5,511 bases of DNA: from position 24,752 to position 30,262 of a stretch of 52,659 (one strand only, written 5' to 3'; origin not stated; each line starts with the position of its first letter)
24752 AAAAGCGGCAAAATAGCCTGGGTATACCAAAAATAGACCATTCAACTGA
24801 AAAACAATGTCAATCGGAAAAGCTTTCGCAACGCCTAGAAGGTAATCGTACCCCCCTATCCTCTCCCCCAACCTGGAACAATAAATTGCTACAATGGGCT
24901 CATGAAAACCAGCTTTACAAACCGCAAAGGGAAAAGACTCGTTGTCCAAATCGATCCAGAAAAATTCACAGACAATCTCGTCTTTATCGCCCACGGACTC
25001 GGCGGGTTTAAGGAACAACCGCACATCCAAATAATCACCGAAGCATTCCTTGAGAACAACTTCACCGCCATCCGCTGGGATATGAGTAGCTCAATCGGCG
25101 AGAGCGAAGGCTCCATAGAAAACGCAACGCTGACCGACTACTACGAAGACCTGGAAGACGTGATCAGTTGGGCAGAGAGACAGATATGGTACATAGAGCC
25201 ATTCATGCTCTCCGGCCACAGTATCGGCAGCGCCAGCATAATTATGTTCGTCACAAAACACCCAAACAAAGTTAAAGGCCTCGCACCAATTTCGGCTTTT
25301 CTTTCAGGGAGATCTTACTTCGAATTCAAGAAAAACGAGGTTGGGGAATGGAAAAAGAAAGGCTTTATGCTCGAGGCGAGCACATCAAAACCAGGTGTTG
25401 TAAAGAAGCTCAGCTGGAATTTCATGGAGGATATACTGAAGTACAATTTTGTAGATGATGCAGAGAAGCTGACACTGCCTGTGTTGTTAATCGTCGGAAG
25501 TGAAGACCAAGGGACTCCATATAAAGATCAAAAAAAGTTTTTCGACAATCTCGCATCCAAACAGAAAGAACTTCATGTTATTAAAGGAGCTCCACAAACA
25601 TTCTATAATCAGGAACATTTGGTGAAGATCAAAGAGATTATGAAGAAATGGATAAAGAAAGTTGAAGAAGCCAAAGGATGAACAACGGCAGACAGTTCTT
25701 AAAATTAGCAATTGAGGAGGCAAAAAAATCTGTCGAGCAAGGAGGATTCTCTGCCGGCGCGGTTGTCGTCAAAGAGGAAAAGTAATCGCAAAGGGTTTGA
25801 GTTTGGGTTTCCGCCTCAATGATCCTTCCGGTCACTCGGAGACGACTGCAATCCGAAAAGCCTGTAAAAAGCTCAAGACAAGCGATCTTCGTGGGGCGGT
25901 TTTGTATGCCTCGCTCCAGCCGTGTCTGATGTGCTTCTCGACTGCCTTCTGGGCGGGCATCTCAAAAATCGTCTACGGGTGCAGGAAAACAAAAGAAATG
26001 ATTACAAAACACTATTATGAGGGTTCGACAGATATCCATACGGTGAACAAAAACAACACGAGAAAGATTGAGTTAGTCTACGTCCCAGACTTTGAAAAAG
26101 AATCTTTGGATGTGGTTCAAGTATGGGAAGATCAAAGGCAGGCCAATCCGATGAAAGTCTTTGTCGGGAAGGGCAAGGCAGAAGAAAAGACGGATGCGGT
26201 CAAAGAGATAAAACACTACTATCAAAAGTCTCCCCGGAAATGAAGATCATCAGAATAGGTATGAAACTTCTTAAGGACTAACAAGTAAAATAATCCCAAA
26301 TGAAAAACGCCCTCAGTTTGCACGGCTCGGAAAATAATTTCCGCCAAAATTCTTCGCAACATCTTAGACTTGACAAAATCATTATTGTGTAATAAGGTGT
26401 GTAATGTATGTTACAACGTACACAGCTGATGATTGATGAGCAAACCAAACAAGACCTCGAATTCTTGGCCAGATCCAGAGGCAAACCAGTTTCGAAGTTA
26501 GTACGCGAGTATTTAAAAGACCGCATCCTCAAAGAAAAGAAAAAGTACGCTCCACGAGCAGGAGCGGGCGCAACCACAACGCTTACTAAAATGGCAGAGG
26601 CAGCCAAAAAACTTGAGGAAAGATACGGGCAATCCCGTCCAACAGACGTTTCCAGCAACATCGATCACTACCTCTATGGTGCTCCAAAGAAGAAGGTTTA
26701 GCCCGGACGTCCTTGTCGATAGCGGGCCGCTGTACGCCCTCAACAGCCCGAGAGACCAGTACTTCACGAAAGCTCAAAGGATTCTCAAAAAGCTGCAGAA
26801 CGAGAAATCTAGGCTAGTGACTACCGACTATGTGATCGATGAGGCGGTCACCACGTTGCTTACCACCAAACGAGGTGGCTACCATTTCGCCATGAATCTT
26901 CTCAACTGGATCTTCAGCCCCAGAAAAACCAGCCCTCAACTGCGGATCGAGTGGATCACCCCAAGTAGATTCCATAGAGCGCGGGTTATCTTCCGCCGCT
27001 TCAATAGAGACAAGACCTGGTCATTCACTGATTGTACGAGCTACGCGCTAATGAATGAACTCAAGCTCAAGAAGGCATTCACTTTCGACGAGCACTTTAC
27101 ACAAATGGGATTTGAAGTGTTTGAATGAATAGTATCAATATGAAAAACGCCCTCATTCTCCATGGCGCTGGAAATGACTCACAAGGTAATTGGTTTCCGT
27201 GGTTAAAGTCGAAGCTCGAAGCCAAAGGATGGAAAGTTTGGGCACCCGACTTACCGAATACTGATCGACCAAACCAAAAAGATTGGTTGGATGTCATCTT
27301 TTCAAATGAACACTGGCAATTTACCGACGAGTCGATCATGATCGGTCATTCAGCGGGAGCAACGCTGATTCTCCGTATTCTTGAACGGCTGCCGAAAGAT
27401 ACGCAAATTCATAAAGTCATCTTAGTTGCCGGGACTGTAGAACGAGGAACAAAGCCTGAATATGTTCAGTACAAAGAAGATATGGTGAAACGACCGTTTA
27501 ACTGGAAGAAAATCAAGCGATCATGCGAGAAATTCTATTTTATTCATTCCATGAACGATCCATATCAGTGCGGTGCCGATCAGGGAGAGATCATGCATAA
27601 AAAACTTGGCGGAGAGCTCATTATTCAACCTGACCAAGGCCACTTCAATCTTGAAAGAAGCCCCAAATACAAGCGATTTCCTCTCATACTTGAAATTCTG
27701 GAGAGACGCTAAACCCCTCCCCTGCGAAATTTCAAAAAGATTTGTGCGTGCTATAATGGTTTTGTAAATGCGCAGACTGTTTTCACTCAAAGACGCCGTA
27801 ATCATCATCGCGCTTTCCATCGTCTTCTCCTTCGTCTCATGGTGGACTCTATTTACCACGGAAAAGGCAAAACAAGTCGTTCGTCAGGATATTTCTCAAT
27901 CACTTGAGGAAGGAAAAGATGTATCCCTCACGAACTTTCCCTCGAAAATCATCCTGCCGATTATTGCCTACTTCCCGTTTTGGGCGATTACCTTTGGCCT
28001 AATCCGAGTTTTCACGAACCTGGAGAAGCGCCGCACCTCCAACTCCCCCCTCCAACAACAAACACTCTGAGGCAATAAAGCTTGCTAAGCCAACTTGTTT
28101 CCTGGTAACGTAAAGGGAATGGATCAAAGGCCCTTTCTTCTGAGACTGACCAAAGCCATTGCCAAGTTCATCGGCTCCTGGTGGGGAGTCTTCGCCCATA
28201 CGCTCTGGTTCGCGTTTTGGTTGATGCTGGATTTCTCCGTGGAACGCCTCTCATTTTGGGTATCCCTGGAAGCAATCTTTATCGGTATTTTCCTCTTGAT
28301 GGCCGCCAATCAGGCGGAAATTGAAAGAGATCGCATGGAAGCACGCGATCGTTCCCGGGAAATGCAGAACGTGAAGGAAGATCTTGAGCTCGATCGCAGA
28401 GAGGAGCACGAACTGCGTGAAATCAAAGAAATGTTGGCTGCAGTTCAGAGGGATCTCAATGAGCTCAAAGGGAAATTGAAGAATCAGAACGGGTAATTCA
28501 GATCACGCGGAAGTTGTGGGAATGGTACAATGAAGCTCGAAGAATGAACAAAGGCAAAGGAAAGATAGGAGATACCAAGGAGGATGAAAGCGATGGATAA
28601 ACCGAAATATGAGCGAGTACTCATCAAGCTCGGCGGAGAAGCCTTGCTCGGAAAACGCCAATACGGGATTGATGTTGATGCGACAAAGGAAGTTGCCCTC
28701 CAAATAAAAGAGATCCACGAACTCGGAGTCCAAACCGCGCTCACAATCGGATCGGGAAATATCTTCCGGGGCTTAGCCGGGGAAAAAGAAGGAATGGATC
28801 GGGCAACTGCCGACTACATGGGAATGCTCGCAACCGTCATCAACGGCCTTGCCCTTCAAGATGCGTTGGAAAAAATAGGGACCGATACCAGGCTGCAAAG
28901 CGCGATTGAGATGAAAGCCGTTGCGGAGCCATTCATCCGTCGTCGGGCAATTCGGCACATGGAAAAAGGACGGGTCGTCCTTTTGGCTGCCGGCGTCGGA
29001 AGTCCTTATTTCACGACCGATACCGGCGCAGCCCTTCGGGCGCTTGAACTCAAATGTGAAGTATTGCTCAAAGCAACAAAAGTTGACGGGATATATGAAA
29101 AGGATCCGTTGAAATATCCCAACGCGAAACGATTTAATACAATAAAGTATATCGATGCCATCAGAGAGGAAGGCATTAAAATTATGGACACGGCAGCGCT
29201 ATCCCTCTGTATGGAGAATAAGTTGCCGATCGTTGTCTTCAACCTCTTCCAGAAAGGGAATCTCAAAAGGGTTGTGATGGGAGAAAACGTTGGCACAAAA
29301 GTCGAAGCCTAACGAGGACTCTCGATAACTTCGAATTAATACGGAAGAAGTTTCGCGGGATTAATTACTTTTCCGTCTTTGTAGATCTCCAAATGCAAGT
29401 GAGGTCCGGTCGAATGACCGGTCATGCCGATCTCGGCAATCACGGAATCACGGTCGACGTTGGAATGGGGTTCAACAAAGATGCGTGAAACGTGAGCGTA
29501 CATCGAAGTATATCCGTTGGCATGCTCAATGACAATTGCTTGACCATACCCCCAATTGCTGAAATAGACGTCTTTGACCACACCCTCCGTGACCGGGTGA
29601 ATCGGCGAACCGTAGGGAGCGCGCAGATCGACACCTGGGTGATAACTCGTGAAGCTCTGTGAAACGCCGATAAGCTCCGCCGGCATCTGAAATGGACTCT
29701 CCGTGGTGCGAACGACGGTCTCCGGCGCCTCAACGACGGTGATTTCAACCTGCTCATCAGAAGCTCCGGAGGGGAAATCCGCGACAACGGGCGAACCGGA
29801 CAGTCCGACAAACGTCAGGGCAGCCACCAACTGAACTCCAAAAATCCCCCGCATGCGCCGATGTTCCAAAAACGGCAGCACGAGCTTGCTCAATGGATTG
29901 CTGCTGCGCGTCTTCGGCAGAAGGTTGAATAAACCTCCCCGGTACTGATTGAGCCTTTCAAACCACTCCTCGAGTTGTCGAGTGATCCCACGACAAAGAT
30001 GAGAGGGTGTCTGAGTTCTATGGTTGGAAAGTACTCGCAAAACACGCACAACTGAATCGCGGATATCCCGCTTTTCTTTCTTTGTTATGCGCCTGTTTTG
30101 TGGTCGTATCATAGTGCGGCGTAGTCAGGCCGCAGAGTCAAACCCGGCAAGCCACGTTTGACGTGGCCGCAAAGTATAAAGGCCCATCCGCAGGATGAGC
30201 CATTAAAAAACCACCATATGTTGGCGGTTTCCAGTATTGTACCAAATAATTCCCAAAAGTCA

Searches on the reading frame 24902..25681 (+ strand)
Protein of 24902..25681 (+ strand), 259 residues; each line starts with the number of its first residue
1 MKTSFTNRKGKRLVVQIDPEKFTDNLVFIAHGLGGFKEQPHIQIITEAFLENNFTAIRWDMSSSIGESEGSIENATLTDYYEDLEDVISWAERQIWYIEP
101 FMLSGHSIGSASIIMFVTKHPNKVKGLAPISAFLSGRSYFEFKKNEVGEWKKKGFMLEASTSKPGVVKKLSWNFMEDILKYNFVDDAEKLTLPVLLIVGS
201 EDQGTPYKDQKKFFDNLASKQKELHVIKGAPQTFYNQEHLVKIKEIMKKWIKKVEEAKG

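Call 67: search_protein_families(library=pfam, proteins=[window:24902-25681:+], max_evalue=0.001)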
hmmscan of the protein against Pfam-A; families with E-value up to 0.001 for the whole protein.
window:24902-25681:+ (259 aa): 6 families
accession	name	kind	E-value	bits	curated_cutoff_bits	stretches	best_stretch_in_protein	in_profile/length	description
PF12146.15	Hydrolase_4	-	6.1e-21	75.2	27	2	25-141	5-118/239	Serine aminopeptidase, S33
PF00561.26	Abhydrolase_1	-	1e-09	38.9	25.8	1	26-132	2-102/245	alpha/beta hydrolase fold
PF00326.27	Peptidase_S9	-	2.6e-07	30.8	22.6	1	79-252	43-200/213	Prolyl oligopeptidase family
PF02129.25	Peptidase_S15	-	3.9e-06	27.2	23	1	49-139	47-137/262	X-Pro dipeptidyl-peptidase (S15 family)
PF08538.16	DUF1749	-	0.00039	20.1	24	1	23-126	30-136/299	Protein of unknown function (DUF1749)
PF02273.21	Acyl_transf_2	-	0.0005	19.8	20.3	0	21-93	27-97/294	Acyl transferase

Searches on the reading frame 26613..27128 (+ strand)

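Call 67: search_protein_families(library=pfam, proteins=[window:26613-27128:+], max_evalue=0.001)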
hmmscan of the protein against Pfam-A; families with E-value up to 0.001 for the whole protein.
window:26613-27128:+ (171 aa): 1 family
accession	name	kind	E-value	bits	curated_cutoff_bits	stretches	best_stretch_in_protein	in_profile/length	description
PF01850.27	PIN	-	4.6e-06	27.7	23.6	1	34-167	2-119/120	PIN domain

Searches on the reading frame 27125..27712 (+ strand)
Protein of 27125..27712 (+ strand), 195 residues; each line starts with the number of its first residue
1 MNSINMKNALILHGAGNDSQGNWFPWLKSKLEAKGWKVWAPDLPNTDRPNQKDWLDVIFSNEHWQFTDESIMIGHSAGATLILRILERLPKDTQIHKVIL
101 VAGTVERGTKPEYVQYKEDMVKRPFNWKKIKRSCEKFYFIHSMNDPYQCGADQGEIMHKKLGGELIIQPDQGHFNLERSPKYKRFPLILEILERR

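Call 67: search_protein_families(library=pfam, proteins=[window:27125-27712:+], max_evalue=0.001)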
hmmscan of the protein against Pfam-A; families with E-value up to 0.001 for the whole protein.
window:27125-27712:+ (195 aa): 5 families
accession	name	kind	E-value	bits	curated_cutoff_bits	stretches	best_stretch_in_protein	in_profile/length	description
PF06821.19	Ser_hydrolase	-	4.2e-19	69.5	22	1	10-193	2-171/172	Serine hydrolase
PF12697.13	Abhydrolase_6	-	2.3e-09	38.7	26.3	1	10-105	2-96/217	Alpha/beta hydrolase family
PF00561.26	Abhydrolase_1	-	4.3e-07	30.3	25.8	1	10-120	4-116/245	alpha/beta hydrolase fold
PF10230.15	LIDHydrolase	-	0.00027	21.2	27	1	68-109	84-124/262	Lipid-droplet associated hydrolase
PF12146.15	Hydrolase_4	-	0.00056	19.7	27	0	69-130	77-139/239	Serine aminopeptidase, S33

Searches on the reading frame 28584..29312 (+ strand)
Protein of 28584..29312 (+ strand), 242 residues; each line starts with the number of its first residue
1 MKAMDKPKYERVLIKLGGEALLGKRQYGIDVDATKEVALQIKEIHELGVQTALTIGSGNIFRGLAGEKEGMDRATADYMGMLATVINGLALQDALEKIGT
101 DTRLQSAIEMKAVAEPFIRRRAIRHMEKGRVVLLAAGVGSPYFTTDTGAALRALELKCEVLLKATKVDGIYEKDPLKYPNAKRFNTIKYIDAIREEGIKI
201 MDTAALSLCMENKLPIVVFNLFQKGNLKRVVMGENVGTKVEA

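Call 67: search_protein_families(library=pfam, proteins=[window:28584-29312:+], max_evalue=0.001)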
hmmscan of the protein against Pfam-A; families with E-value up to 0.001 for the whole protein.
window:28584-29312:+ (242 aa): 1 family
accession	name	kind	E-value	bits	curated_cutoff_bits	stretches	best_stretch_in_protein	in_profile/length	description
PF00696.33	AA_kinase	-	4.3e-32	112.2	24.9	1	11-220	2-234/234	Amino acid kinase family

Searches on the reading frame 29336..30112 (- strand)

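Call 92: search_protein_families(library=pfam, proteins=[window:29336-30112:-], max_evalue=0.001)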
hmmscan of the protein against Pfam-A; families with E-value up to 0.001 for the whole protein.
window:29336-30112:- (258 aa): 1 family
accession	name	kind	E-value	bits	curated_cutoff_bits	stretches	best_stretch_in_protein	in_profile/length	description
PF01551.29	Peptidase_M23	-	4.1e-28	97.8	28.7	1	157-252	2-96/96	Peptidase family M23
